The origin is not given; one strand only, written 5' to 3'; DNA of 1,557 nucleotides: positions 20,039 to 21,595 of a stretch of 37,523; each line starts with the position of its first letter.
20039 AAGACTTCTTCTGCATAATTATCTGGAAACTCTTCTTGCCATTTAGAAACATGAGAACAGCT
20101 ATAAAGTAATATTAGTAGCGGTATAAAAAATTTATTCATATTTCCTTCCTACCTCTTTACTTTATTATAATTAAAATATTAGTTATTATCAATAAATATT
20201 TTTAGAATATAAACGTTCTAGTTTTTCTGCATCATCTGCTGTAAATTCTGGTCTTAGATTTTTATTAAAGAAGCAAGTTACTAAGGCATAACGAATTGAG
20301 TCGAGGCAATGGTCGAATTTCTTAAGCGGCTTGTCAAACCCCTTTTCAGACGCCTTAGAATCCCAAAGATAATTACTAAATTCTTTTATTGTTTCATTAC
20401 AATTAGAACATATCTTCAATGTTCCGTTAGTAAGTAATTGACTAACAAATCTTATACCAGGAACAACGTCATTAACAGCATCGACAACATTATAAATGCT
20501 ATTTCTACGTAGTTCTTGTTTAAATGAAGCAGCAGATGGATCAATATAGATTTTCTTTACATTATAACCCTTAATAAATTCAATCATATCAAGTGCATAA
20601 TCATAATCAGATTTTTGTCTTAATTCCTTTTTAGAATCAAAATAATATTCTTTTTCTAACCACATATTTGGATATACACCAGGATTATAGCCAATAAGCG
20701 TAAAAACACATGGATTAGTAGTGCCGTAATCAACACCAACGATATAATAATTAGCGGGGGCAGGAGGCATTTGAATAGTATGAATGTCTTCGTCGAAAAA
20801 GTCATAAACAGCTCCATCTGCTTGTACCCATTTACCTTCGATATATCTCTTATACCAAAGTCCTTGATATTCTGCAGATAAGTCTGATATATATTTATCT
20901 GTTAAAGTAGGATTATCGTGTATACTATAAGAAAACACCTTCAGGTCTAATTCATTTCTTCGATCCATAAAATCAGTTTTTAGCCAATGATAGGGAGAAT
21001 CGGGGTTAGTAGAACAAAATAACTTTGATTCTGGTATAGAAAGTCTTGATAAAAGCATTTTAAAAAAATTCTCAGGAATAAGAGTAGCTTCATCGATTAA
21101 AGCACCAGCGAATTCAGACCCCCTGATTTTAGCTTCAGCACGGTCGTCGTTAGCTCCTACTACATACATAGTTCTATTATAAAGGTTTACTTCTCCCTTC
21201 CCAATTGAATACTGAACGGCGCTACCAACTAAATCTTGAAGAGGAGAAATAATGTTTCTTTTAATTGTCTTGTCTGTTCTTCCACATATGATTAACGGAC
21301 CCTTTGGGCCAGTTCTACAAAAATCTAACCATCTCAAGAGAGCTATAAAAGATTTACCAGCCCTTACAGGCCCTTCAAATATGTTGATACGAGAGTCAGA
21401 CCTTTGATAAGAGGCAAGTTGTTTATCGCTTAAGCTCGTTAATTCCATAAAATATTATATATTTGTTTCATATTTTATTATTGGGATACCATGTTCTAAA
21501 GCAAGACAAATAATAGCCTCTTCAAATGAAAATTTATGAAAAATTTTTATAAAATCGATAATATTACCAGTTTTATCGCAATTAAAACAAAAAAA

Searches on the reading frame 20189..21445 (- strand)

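Call 16: search_protein_families(library=phrogs, proteins=[window:20189-21445:-], max_evalue=0.001)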
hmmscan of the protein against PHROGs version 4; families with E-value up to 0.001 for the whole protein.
window:20189-21445:- (418 aa): 6 families
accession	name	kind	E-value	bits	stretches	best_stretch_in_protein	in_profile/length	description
phrog_2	-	head and packaging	8.9e-56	191.1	1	7-398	268-600/807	terminase large subunit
phrog_10250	-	head and packaging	2.9e-37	129.6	1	192-396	4-220/228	terminase large subunit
phrog_5653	-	head and packaging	1.4e-26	94.4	1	204-397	1-186/199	terminase large subunit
phrog_6672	-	head and packaging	1.3e-20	74.4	1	276-395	15-133/145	terminase large subunit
phrog_979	-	head and packaging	3.1e-14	53.6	1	5-155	154-310/642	terminase large subunit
phrog_3717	-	head and packaging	6.6e-09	36.6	1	104-243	115-261/277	terminase large subunit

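Call 17: search_protein_families(library=pfam, proteins=[window:20189-21445:-], max_evalue=0.001)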
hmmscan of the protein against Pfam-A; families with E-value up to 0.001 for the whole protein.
window:20189-21445:- (418 aa): 4 families
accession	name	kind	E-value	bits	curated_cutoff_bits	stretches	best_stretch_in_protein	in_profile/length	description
PF03237.21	Terminase_6N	-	5.4e-14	52.8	22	1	22-219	1-213/215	Terminase large subunit, T4likevirus-type, N-terminal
PF04466.19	Terminase_3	-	1.5e-08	34.9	23.2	1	100-191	88-185/201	Phage terminase large subunit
PF17289.8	Terminase_6C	-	6.6e-06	26.6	22.6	1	288-389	46-153/155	Terminase RNaseH-like domain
PF17288.8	Terminase_3C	-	3.8e-05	24.5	26.7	1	262-388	24-153/155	Terminase RNAseH like domain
